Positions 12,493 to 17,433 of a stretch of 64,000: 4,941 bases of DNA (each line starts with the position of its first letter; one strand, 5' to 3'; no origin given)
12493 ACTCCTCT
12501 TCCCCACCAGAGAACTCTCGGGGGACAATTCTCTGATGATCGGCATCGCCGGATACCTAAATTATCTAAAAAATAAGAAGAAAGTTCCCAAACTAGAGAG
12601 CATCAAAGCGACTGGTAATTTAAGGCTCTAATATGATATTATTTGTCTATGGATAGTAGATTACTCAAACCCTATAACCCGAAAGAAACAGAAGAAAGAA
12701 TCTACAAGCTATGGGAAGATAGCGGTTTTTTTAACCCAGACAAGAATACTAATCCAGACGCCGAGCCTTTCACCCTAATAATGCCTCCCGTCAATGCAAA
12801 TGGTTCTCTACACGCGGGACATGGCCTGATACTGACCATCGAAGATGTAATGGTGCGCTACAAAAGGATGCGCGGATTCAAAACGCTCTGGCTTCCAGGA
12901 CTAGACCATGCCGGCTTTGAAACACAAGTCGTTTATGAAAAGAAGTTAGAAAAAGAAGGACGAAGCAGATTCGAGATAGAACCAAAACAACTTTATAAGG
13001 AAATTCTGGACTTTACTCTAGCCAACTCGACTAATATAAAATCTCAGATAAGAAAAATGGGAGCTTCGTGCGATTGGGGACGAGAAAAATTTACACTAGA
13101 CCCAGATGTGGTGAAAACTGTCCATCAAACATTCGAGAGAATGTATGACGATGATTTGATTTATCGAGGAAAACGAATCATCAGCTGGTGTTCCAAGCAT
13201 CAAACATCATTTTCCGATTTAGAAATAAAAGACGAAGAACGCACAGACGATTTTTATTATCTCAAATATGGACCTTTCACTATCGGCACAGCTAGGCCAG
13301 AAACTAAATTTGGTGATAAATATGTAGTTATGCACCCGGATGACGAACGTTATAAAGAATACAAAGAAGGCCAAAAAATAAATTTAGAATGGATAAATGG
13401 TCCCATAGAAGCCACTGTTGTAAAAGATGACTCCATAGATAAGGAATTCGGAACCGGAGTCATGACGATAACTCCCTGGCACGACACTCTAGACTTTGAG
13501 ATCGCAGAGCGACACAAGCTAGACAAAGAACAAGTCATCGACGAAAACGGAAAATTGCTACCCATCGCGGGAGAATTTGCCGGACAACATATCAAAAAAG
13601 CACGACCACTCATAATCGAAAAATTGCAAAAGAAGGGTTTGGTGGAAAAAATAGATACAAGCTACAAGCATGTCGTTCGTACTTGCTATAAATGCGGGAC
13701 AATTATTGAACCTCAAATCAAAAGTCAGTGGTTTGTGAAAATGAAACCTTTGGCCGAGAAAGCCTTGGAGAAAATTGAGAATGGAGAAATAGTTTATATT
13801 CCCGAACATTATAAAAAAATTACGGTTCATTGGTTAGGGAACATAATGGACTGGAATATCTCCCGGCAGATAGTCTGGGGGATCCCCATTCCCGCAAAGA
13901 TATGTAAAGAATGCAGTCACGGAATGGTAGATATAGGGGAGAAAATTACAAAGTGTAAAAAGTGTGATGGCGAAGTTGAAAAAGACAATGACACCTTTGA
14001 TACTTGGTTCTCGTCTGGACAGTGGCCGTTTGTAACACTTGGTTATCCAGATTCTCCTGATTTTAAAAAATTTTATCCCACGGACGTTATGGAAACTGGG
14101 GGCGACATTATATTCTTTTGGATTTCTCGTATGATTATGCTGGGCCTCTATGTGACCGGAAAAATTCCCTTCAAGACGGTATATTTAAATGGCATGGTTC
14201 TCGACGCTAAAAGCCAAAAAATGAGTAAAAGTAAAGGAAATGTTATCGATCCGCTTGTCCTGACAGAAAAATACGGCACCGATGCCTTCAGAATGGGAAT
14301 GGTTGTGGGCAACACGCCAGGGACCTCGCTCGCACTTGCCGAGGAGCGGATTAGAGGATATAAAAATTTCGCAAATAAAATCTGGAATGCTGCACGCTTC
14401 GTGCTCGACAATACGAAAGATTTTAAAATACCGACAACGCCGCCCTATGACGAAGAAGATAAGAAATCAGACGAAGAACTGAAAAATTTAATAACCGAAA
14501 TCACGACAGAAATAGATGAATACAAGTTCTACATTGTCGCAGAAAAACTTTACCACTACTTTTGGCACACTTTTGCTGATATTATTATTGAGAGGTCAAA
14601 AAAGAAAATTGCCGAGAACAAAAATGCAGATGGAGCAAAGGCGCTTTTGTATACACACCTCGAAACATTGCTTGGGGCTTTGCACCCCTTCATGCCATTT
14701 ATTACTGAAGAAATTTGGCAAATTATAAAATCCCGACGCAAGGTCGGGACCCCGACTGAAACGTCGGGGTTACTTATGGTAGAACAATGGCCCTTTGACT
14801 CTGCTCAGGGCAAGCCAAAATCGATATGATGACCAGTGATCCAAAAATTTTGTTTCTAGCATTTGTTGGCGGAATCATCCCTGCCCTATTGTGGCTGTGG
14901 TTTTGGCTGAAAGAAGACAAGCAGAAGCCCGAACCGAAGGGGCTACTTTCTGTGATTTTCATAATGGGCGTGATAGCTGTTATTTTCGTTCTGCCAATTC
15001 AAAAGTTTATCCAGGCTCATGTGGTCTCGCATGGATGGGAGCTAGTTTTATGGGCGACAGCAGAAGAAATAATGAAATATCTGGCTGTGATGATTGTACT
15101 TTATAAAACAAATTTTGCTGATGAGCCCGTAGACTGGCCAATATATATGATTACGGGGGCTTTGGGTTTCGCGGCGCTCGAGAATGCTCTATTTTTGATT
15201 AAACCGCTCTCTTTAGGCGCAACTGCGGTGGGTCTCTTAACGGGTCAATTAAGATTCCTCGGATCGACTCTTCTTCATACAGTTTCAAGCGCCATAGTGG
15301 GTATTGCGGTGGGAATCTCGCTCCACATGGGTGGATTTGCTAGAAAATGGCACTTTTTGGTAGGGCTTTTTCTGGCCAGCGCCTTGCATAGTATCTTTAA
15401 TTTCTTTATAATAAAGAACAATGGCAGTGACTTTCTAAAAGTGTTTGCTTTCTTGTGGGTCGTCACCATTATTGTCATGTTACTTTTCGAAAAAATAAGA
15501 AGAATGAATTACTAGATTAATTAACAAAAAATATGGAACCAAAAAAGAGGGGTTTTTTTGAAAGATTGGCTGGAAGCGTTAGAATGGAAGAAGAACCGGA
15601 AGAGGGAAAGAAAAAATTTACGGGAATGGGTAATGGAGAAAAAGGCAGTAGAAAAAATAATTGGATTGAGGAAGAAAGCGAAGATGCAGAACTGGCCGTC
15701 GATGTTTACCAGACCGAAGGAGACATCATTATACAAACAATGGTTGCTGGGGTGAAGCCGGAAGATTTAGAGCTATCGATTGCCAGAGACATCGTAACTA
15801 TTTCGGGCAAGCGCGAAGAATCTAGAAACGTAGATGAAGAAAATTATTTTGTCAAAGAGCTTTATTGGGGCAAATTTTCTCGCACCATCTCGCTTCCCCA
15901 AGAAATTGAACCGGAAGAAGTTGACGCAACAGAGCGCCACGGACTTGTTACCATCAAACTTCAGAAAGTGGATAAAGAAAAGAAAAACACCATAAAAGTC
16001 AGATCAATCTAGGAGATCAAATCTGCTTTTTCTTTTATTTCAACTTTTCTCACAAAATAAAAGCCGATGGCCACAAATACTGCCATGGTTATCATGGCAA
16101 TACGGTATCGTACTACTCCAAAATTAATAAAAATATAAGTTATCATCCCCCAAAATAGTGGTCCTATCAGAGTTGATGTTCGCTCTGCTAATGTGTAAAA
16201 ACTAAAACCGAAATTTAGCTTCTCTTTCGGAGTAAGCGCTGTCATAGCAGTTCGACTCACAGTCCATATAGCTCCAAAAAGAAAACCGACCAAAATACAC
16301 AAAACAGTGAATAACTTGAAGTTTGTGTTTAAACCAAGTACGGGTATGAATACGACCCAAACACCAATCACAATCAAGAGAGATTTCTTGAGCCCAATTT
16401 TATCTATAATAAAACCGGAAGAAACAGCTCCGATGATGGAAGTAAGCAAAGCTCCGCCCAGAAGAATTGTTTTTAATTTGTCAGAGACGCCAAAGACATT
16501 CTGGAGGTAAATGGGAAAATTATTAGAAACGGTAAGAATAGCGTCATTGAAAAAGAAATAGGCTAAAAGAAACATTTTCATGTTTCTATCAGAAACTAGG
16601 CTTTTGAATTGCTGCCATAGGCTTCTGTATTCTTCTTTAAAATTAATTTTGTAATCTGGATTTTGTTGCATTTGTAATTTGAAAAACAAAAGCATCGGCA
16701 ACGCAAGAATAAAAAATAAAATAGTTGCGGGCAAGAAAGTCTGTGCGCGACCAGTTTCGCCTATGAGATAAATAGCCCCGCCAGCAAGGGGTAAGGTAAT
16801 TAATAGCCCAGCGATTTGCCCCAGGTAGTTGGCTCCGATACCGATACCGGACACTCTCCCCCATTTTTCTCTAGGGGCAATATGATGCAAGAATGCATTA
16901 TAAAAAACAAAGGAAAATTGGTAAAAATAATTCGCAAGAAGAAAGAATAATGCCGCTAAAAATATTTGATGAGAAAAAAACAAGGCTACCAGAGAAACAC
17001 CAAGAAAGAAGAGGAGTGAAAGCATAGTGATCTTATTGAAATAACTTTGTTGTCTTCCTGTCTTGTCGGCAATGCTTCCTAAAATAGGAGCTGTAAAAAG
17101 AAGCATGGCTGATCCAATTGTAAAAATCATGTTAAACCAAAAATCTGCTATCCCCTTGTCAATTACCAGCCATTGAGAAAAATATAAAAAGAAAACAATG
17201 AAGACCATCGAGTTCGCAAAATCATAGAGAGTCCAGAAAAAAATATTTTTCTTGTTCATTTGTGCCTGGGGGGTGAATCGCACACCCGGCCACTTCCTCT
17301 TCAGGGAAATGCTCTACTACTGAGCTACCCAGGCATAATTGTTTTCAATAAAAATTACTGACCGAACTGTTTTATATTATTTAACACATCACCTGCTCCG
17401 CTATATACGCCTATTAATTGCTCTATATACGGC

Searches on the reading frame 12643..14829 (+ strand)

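Call 66: search_protein_families(library=pfam, proteins=[window:12643-14829:+], max_evalue=0.0001)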
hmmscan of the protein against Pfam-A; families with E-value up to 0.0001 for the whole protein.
window:12643-14829:+ (728 aa): 3 families
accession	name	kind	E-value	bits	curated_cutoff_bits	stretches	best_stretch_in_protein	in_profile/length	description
PF00133.28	tRNA-synt_1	-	1.6e-119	399.8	22.7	1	20-557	2-404/414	tRNA synthetases class I (I, L, M and V)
PF08264.19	Anticodon_1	-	4.2e-26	92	25.1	1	611-719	6-107/148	Anticodon-binding domain of tRNA ligase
PF09334.17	tRNA-synt_1g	-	4.4e-20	72.2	20.1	2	347-555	168-356/391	tRNA synthetases class I (M)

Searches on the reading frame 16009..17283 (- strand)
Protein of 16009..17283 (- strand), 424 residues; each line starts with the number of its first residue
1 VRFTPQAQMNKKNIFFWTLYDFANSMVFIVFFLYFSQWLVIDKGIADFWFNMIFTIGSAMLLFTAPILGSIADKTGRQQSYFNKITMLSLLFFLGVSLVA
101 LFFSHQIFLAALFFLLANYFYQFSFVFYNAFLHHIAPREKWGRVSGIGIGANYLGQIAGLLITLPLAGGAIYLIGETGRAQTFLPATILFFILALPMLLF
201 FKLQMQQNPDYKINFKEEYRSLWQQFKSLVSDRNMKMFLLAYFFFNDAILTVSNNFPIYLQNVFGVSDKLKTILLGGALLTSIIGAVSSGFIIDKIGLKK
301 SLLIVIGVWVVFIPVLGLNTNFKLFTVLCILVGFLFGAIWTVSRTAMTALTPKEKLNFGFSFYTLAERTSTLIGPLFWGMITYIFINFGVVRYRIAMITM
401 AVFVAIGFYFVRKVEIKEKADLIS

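Call 66: search_protein_families(library=pfam, proteins=[window:16009-17283:-], max_evalue=0.0001)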
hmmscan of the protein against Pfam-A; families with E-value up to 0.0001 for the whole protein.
window:16009-17283:- (424 aa): 4 families
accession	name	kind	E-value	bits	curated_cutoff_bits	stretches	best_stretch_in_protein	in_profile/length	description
PF07690.21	MFS_1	-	4e-28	98.8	33.4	2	256-412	19-174/347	Major Facilitator Superfamily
PF11700.14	ATG22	-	3e-23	82.7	24.1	1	54-415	77-473/482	Vacuole effluxer Atg22 like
PF03137.26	OATP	-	1.3e-06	27.5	25.8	1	212-319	273-380/545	Organic Anion Transporter Polypeptide (OATP) family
PF01306.25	LacY_symp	-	5.2e-05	22.7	24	1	233-385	7-161/413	LacY proton/sugar symporter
